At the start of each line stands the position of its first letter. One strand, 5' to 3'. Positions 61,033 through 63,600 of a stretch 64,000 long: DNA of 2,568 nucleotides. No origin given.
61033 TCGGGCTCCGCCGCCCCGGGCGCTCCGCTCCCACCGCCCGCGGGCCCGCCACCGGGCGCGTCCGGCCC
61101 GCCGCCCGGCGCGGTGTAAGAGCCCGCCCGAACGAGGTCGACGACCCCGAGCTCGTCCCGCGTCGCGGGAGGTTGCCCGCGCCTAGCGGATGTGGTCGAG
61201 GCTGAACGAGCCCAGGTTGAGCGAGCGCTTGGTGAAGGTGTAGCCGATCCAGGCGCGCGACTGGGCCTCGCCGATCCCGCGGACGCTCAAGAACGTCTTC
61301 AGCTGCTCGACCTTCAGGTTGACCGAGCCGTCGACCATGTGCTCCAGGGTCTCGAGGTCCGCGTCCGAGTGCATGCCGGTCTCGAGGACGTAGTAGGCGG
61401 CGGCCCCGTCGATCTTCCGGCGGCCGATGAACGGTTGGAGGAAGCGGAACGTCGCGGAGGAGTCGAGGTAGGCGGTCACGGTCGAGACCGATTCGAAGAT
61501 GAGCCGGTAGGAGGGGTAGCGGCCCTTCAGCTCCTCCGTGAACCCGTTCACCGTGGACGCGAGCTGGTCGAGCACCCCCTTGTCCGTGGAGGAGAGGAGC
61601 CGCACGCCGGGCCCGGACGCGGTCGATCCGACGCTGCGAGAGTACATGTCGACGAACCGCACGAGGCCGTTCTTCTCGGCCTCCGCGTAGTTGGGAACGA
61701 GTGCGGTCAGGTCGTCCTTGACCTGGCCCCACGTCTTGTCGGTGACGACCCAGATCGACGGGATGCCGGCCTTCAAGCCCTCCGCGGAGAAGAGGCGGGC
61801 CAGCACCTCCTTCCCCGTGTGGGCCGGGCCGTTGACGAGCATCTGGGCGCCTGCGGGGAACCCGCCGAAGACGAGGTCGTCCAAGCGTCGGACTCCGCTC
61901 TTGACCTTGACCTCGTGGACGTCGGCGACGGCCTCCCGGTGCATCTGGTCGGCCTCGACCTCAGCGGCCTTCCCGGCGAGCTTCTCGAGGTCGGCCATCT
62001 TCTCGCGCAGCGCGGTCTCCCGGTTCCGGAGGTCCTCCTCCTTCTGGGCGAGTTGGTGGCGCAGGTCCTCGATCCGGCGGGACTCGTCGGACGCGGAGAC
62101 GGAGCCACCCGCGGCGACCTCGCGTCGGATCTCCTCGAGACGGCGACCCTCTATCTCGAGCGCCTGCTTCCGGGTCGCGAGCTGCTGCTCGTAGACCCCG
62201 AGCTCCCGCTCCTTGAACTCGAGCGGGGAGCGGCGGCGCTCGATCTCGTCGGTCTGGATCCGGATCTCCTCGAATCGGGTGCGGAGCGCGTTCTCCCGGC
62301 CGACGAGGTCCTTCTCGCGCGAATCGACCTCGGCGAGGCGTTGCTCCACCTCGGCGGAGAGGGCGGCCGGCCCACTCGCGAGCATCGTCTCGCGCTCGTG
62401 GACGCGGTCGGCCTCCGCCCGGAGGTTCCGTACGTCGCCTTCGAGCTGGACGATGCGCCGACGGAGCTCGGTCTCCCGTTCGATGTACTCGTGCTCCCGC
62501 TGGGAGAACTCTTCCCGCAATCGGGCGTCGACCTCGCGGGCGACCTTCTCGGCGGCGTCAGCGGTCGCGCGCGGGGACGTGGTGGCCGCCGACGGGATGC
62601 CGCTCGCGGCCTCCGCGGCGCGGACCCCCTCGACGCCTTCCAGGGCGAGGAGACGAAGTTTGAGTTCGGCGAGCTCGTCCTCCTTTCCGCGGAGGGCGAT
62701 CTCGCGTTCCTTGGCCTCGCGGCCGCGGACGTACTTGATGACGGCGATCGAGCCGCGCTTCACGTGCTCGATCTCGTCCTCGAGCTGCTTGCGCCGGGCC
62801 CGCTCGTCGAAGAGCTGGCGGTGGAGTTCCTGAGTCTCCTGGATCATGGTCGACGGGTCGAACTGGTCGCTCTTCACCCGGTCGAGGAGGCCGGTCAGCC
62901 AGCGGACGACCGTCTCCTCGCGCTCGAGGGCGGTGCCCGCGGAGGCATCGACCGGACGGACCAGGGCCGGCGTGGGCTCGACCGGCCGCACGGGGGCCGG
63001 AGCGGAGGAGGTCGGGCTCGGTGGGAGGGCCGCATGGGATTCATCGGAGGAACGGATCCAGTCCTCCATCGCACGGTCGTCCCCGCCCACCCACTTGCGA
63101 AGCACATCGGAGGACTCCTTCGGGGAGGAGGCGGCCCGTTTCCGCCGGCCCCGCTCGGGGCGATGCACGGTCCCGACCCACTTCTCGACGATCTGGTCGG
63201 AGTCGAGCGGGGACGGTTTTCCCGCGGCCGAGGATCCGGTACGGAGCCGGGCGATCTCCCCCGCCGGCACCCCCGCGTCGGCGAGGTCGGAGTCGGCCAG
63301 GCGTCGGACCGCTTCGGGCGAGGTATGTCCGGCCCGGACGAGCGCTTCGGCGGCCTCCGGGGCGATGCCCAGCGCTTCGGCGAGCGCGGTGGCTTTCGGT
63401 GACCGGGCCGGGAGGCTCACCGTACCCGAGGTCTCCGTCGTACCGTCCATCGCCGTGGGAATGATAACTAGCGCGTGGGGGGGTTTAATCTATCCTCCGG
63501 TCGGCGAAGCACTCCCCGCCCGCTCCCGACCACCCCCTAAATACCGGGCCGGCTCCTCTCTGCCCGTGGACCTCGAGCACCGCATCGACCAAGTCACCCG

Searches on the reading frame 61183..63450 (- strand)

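Call 56: search_protein_families(library=pfam, proteins=[window:61183-63450:-], max_evalue=0.00001)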
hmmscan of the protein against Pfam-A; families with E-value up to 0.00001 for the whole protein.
window:61183-63450:- (755 aa): 2 families
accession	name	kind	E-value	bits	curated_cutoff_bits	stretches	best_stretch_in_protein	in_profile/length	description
PF06745.19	ATPase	-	3.9e-16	59.6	26.6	1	516-719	1-194/231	KaiC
PF24336.1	DUF7504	-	5.2e-13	50.3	27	1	534-711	1-178/179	Family of unknown function (DUF7504)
